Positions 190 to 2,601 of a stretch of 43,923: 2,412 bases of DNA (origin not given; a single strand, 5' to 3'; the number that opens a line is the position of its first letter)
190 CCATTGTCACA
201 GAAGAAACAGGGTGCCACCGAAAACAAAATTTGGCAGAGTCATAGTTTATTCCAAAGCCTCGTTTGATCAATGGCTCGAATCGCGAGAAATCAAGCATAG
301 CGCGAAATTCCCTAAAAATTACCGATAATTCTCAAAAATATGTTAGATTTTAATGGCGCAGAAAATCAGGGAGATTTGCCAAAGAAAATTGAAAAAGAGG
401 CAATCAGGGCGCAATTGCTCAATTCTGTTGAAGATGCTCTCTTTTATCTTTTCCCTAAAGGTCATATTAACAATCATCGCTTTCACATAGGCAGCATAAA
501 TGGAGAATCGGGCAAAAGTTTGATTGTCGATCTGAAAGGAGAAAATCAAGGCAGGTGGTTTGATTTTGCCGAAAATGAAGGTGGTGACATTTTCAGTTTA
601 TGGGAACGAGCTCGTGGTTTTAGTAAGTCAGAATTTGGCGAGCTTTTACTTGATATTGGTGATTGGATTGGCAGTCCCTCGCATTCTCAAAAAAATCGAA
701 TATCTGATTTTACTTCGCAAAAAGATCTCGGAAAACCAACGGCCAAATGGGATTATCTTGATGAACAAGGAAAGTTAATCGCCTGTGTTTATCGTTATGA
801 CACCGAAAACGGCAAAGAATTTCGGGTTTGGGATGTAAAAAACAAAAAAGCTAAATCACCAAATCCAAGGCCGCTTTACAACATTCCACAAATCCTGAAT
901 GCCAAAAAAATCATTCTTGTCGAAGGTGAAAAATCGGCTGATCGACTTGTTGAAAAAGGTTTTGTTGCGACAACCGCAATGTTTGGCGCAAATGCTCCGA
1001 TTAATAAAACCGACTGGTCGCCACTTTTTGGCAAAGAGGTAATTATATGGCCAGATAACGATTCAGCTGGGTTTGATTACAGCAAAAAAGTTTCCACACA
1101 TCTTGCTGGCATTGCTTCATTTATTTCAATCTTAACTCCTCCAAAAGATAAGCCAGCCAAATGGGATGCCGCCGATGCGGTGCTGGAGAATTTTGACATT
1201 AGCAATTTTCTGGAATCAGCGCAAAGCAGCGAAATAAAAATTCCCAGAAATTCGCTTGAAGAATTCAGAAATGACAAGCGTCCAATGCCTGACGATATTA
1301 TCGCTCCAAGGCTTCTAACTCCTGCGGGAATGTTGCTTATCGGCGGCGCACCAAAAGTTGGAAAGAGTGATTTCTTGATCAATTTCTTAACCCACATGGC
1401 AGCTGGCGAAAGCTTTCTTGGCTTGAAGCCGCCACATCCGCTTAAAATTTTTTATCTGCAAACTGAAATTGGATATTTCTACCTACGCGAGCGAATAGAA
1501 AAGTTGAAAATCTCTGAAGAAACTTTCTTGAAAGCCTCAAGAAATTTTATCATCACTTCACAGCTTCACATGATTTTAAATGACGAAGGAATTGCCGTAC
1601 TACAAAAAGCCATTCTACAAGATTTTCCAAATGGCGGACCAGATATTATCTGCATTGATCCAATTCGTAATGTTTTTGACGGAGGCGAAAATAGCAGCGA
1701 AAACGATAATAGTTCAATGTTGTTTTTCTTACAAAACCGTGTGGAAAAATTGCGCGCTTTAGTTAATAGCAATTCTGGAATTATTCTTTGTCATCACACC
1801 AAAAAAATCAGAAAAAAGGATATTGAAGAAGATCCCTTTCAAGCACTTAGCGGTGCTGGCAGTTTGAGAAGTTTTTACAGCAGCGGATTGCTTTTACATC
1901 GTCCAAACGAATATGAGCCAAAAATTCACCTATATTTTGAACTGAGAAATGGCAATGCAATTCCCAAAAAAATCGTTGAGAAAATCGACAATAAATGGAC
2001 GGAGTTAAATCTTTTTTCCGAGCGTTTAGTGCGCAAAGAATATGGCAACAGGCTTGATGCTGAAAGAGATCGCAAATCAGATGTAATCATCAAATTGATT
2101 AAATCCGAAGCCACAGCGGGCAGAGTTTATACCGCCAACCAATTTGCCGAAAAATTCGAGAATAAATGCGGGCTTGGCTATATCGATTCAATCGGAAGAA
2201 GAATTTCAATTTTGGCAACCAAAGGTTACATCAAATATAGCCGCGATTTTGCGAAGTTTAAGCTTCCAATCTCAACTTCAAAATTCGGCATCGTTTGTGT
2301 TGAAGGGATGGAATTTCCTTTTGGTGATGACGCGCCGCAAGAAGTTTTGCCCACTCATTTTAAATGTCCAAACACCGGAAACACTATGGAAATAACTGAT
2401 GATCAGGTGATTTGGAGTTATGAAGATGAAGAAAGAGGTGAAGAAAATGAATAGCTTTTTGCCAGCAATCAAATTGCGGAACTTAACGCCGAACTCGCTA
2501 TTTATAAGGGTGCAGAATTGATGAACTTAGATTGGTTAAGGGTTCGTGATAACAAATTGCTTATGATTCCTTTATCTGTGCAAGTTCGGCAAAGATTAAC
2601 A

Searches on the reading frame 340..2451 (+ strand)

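Call 74: search_protein_families(library=pfam, proteins=[window:340-2451:+], max_evalue=0.0001)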
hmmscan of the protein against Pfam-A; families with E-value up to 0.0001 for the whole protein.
window:340-2451:+ (704 aa): 1 family
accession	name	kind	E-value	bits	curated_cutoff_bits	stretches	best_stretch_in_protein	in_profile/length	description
PF13481.12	AAA_25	-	2.1e-15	57.3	27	1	306-489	11-192/195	AAA domain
